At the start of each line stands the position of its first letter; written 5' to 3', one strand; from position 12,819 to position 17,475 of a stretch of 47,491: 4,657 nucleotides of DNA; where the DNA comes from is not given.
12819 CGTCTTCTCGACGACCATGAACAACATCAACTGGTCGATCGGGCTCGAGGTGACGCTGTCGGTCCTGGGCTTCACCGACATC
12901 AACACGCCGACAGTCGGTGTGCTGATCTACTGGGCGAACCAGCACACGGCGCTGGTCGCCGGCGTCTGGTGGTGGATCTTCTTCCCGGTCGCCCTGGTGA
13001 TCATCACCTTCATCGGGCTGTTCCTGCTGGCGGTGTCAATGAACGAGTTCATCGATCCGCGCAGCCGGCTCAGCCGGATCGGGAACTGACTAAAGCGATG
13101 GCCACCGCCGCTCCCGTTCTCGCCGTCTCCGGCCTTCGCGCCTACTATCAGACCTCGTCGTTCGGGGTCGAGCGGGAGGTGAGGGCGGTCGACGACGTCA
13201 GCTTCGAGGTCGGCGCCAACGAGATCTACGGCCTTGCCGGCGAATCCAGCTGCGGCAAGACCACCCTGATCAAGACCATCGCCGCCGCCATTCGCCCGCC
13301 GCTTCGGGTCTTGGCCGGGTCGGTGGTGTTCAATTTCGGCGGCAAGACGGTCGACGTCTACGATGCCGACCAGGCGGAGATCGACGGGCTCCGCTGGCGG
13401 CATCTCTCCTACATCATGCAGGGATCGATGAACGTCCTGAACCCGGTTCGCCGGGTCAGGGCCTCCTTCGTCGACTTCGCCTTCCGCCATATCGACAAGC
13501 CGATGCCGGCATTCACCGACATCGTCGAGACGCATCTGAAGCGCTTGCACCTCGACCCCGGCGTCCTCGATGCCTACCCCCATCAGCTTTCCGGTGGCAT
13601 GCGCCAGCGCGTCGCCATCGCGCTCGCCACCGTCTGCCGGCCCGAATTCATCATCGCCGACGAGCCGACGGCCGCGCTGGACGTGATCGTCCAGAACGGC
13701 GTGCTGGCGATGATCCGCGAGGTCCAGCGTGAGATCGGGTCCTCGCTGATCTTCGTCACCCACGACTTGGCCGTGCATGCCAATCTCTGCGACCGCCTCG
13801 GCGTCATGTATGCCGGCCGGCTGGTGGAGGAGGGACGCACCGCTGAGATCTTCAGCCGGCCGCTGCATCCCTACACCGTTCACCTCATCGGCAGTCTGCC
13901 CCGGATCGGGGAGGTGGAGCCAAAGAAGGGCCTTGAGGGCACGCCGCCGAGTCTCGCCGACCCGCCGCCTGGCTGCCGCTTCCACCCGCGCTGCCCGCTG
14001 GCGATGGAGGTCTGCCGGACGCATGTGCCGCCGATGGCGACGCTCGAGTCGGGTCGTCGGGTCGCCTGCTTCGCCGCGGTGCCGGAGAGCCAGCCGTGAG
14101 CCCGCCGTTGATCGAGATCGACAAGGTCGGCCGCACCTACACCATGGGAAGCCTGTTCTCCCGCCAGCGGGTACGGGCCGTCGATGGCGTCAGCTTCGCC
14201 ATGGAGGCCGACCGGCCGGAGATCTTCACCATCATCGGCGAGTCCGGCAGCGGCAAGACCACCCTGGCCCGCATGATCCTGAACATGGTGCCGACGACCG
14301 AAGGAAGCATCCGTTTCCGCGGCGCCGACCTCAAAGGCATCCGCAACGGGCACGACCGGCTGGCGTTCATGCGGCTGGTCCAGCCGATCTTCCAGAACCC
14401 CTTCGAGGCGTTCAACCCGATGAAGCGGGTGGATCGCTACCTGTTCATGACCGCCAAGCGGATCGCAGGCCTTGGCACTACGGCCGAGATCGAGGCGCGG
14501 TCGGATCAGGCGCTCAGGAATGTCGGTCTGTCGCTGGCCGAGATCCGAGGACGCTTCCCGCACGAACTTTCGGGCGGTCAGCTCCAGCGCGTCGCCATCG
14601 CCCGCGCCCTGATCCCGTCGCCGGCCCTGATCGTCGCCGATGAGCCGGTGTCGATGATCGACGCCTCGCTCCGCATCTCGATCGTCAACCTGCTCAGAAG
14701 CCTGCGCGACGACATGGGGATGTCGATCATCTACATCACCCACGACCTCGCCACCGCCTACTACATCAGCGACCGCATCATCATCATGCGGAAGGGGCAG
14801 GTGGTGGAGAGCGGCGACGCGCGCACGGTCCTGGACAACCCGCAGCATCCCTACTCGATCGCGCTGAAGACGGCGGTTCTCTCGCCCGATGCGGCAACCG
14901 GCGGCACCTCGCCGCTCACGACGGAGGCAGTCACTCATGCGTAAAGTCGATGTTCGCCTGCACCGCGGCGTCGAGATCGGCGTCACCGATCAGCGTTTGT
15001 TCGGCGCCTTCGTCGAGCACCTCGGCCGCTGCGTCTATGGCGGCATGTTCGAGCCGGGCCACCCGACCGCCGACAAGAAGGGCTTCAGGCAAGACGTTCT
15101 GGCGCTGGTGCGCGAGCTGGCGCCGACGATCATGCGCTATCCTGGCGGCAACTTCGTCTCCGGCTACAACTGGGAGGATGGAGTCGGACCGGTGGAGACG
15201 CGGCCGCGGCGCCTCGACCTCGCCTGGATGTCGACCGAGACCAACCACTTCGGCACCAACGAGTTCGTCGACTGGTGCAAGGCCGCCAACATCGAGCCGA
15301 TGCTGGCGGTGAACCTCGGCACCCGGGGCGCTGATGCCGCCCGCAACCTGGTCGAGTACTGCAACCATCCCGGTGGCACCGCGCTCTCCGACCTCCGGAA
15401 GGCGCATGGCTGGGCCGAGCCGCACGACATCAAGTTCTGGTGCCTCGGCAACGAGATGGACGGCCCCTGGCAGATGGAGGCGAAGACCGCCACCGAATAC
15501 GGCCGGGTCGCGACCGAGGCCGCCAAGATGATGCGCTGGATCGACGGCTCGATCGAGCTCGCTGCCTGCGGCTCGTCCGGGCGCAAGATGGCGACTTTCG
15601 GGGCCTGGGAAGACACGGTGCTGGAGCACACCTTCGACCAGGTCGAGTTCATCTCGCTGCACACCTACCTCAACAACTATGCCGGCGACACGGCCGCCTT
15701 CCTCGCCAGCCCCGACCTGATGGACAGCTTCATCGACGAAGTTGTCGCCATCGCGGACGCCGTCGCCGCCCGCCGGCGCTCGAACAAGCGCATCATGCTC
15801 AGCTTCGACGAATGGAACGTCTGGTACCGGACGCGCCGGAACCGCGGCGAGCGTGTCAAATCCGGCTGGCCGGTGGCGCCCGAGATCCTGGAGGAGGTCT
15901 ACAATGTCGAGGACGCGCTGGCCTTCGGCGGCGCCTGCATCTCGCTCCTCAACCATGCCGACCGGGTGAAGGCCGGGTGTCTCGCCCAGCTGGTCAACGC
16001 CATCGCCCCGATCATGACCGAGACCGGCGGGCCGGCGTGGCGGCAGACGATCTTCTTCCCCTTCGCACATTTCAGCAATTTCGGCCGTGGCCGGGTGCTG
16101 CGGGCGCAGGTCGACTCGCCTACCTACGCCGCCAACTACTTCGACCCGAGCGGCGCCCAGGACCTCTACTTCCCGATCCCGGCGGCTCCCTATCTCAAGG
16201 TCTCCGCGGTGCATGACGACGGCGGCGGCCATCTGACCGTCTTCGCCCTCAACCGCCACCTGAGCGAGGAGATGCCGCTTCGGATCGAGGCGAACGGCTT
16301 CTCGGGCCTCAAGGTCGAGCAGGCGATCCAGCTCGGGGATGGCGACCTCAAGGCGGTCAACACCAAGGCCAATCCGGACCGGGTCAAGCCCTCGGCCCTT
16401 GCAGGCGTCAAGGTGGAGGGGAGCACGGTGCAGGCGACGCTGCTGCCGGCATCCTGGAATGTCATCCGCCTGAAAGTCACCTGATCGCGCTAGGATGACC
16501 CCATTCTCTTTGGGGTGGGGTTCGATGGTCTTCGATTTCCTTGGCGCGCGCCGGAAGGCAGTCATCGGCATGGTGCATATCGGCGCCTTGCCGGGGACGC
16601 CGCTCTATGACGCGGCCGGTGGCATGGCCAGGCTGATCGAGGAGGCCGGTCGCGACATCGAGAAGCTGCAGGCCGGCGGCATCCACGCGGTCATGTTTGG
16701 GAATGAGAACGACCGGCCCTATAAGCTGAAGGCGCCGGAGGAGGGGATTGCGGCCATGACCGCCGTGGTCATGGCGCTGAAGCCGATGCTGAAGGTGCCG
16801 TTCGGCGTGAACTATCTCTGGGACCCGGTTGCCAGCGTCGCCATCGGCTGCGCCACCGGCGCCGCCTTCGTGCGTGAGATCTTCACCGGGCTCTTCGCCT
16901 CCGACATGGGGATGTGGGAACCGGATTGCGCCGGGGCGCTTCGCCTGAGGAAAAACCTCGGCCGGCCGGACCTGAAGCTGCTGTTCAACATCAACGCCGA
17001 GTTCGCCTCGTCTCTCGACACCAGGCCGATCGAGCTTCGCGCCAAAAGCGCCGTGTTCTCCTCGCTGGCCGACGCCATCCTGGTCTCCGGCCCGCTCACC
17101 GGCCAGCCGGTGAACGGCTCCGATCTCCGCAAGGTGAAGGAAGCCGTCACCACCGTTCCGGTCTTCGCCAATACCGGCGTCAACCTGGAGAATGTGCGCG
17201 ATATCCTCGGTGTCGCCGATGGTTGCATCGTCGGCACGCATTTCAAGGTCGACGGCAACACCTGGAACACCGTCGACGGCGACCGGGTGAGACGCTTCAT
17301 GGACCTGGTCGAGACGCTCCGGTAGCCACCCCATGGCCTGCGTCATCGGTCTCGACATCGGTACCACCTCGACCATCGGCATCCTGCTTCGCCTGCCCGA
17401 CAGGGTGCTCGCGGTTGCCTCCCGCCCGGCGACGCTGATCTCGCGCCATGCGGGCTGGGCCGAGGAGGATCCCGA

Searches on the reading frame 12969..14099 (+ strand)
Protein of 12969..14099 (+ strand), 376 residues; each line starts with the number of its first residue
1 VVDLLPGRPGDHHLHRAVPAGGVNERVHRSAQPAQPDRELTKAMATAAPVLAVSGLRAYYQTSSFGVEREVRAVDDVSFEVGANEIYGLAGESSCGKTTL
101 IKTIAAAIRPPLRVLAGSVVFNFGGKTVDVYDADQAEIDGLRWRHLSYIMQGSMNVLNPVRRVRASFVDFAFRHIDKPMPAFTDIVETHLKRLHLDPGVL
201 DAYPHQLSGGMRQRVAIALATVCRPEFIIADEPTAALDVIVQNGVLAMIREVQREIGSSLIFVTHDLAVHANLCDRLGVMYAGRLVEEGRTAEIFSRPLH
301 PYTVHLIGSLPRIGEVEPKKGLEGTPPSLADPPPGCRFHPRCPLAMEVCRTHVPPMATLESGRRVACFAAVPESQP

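Call 22: search_protein_families(library=pfam, proteins=[window:12969-14099:+], max_evalue=0.00001)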
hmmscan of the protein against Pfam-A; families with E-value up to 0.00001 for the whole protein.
window:12969-14099:+ (376 aa): 2 families
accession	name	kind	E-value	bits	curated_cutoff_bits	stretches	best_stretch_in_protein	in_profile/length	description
PF00005.33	ABC_tran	-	8e-22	78.7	25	1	75-235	2-137/137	ABC transporter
PF08352.17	oligo_HPY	-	2.3e-19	70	27.1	1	286-349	1-65/65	Oligopeptide/dipeptide transporter, C-terminal region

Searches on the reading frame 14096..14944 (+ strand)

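Call 22: search_protein_families(library=pfam, proteins=[window:14096-14944:+], max_evalue=0.00001)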
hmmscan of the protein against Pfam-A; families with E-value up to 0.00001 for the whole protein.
window:14096-14944:+ (282 aa): 2 families
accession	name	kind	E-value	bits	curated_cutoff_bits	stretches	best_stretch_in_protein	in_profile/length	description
PF00005.33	ABC_tran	-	2.5e-25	90.1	25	1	37-185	7-136/137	ABC transporter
PF13401.12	AAA_22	-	3.3e-06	27.9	27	0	41-214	5-121/130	AAA domain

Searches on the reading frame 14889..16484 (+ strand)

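Call 23: search_protein_families(library=pfam, proteins=[window:14889-16484:+], max_evalue=0.00001)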
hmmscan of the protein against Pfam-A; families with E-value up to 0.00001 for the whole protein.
window:14889-16484:+ (531 aa): 1 family
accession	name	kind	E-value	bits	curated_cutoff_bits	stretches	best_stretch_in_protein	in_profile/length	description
PF06964.18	Alpha-L-AF_C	-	7.1e-46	156.9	27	1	307-522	1-165/165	Alpha-L-arabinofuranosidase C-terminal domain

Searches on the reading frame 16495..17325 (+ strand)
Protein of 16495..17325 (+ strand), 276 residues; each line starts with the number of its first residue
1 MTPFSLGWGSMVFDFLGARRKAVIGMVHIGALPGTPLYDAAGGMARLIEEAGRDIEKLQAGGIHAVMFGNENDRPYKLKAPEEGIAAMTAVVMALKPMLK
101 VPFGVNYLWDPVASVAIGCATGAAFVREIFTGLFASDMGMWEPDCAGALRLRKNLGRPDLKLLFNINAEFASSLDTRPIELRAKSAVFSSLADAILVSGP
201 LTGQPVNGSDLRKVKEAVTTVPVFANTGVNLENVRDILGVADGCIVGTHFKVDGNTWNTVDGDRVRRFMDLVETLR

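Call 23: search_protein_families(library=pfam, proteins=[window:16495-17325:+], max_evalue=0.00001)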
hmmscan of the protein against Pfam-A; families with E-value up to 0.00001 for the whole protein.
window:16495-17325:+ (276 aa): 1 family
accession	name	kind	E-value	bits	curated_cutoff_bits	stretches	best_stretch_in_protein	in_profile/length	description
PF03437.21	BtpA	-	5.1e-74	249.4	30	1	20-273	2-253/254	BtpA family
